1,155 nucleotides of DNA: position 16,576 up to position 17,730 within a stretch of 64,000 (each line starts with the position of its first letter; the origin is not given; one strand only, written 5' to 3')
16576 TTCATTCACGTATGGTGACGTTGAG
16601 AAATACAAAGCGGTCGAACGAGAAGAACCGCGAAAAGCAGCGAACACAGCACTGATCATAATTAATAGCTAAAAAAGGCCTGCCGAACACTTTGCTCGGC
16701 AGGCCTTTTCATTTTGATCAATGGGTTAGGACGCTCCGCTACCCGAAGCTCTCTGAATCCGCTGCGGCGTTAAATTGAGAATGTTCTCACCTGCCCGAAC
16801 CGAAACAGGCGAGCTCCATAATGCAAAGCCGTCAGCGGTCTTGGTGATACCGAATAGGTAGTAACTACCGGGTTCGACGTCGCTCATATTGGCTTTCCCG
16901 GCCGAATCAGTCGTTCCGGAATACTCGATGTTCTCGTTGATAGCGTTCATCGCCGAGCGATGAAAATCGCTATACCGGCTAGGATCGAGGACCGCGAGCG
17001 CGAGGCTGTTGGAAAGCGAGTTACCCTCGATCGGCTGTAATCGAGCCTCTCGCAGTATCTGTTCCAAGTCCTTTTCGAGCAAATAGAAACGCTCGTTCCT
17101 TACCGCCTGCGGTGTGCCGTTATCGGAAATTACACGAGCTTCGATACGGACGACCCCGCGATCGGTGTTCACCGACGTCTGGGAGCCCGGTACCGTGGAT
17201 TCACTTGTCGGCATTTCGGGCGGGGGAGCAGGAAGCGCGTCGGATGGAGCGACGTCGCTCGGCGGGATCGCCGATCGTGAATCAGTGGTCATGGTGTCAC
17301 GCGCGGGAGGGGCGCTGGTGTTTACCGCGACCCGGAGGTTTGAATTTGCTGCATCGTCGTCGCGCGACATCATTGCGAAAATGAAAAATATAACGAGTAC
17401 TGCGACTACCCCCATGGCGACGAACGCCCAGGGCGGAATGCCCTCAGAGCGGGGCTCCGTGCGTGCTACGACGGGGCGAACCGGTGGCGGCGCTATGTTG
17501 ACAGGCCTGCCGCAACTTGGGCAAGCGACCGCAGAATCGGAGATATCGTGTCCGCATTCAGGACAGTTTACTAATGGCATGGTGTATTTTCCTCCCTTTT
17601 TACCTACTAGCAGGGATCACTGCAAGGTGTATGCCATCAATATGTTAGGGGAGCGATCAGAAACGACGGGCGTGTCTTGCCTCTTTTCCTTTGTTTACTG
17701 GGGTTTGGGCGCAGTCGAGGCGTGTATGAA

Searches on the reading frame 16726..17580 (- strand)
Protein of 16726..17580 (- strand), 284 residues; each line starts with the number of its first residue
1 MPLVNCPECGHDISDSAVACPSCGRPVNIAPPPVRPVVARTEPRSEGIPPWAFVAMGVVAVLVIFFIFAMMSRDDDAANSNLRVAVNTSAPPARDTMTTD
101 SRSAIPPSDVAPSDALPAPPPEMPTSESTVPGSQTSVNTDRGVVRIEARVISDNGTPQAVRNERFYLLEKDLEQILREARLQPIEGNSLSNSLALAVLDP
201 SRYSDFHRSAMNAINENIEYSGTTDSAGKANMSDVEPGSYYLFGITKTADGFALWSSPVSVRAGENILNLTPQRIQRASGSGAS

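Call 78: search_protein_families(library=pfam, proteins=[window:16726-17580:-], max_evalue=0.01)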
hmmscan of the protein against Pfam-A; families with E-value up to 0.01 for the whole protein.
window:16726-17580:- (284 aa): 7 families
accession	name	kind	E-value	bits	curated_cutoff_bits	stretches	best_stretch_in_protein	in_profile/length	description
PF13240.11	Zn_Ribbon_1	-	1.3e-06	28.5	25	1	6-27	2-23/23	zinc-ribbon domain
PF13248.11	Zn_ribbon_3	-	2.5e-06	27.2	27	1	3-24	2-23/26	zinc-ribbon domain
PF12773.13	DZR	-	0.00021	21.8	27.3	1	6-28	1-23/45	Double zinc ribbon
PF13620.12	CarboxypepD_reg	-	0.0016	19.2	32.3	1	216-266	26-74/82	Carboxypeptidase regulatory-like domain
PF14686.12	fn3_3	-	0.0019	18.4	24.4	1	215-266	20-72/75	Polysaccharide lyase family 4, domain II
PF17802.7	SpaA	-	0.003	18.1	23.1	1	220-263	34-76/91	Prealbumin-like fold domain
PF08209.17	Sgf11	-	0.0057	16.6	26.4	0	17-28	4-15/33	Sgf11 (transcriptional regulation protein)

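Call 103: find_homologous_proteins(query=window:16726-17580:-, max_evalue=1e-10)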
Query window:16726-17580:- (284 aa): 584 proteins with E <= 1e-10 among 2201 candidates; the best 120 are listed.
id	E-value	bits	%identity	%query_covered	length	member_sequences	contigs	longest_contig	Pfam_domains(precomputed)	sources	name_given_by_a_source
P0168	2.7e-182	622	100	100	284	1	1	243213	PF13240.12,PF13248.12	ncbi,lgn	-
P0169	2.8e-137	475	77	99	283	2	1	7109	PF13240.12,PF13248.12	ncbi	-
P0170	1.8e-113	397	66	99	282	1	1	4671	PF13240.12,PF13248.12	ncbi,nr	ncbi:MAG TPA: zinc ribbon domain-containing protein [Pyrinomonadaceae bacterium]|nr:zinc ribbon doma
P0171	4.6e-112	392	66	98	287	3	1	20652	PF13240.12,PF13248.12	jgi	jgi:hypothetical protein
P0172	5.5e-107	375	63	98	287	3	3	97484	PF13240.12,PF13248.12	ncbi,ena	-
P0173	1.1e-103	364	60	99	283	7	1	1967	PF13240.12,PF13248.12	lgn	-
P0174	9.8e-102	358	60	97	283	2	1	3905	PF13240.12,PF13248.12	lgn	-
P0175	1.0e-101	358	59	97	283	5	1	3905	PF13240.12,PF13248.12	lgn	-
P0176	2.7e-101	357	59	99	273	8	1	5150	-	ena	-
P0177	2.9e-100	353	59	97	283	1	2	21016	PF13240.12,PF13248.12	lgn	-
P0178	1.6e-99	351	54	99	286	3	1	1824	PF13240.12,PF13248.12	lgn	-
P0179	2.5e-98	347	56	99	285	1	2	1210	PF13240.12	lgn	-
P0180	7.3e-98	345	58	97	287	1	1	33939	PF13240.12,PF13248.12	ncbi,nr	ncbi:MAG: zinc ribbon domain-containing protein [Pyrinomonadaceae bacterium]|nr:zinc ribbon domain-c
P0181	8.5e-98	345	57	98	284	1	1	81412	-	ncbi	-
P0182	2.8e-97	343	58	99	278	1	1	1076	PF13240.12,PF13248.12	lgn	-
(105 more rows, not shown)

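Call 104: find_encoding_contigs(protein=P0169, flank=2500, max_places=2)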
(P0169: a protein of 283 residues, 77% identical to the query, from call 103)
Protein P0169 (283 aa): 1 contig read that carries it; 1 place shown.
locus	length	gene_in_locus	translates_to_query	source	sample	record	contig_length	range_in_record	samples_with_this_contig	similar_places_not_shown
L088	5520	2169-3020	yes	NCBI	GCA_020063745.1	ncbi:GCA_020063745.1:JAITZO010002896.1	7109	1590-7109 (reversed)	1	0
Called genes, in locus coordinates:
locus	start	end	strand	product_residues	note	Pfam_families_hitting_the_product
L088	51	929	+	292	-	PF00892:EamA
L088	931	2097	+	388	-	PF01264:Chorismate_synt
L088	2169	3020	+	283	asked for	PF13240:Zn_Ribbon_1 (weak), PF13248:Zn_ribbon_3 (weak)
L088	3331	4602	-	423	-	PF02844:GARS_N, PF01071:GARS_A, PF02843:GARS_C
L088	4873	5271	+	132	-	PF13451:zf_Tbcl, PF23477:zf_Tbcl_2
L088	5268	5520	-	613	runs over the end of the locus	?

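Call 105: find_encoding_contigs(protein=P0171, flank=2500, max_places=2)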
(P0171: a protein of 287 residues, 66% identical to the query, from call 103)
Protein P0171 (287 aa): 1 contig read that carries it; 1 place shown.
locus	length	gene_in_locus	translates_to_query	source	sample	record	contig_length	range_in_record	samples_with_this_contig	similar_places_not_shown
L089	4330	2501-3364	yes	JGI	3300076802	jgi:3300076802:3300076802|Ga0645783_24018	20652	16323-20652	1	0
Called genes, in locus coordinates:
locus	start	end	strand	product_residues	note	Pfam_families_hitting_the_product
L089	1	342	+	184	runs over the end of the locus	PF03602:Cons_hypoth95, PF05175:MTS, PF13847:Methyltransf_31 (weak)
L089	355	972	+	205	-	PF00892:EamA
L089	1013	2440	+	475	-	PF00892:EamA, PF01264:Chorismate_synt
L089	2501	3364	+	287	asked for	PF13240:Zn_Ribbon_1 (weak), PF13248:Zn_ribbon_3 (weak)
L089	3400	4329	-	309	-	?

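Call 106: find_encoding_contigs(protein=P0172, flank=2500, max_places=2)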
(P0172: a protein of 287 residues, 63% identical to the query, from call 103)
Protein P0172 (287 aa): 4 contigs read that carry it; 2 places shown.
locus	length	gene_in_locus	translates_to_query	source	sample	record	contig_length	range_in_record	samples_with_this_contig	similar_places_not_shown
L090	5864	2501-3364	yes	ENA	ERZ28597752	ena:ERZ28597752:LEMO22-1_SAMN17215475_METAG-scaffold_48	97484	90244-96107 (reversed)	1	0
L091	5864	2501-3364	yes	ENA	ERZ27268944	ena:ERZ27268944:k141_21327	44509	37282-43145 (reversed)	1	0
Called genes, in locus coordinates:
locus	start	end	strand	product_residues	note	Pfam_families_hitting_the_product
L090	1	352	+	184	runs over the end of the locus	PF03602:Cons_hypoth95, PF05175:MTS, PF13847:Methyltransf_31 (weak)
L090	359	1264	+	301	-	PF00892:EamA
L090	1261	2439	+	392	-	PF01264:Chorismate_synt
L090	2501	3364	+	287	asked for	PF13240:Zn_Ribbon_1 (weak), PF13248:Zn_ribbon_3 (weak)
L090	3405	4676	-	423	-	PF02844:GARS_N, PF01071:GARS_A, PF02843:GARS_C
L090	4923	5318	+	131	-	PF13451:zf_Tbcl, PF23477:zf_Tbcl_2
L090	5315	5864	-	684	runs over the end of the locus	-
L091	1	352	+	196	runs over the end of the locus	PF03602:Cons_hypoth95, PF05175:MTS, PF13847:Methyltransf_31 (weak)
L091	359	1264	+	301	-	PF00892:EamA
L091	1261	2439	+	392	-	PF01264:Chorismate_synt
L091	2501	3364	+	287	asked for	PF13240:Zn_Ribbon_1 (weak), PF13248:Zn_ribbon_3 (weak)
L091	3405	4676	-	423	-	PF02844:GARS_N, PF01071:GARS_A, PF02843:GARS_C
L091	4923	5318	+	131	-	PF13451:zf_Tbcl, PF23477:zf_Tbcl_2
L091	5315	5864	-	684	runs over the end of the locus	-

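Call 107: find_encoding_contigs(protein=P0180, flank=2500, max_places=2)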
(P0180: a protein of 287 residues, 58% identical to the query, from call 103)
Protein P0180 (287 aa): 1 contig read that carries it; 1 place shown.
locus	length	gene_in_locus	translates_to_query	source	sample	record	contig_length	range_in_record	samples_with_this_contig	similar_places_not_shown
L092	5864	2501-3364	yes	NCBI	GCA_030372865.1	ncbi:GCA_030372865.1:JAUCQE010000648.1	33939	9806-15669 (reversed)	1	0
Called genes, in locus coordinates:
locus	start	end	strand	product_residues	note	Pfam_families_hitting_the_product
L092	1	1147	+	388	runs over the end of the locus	PF01264:Chorismate_synt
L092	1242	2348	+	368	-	PF24575:TPR_Slam (faint), PF00515:TPR_1 (faint), PF07719:TPR_2 (faint), PF13174:TPR_6 (faint), PF13176:TPR_7 (faint), PF13414:TPR_11, PF13432:TPR_16 (weak), PF14559:TPR_19 (weak), +6 more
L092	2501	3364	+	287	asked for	PF13240:Zn_Ribbon_1 (weak), PF13248:Zn_ribbon_3 (weak)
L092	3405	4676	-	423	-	PF02844:GARS_N, PF01071:GARS_A, PF02843:GARS_C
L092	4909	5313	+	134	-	PF13451:zf_Tbcl, PF23477:zf_Tbcl_2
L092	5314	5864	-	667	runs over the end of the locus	-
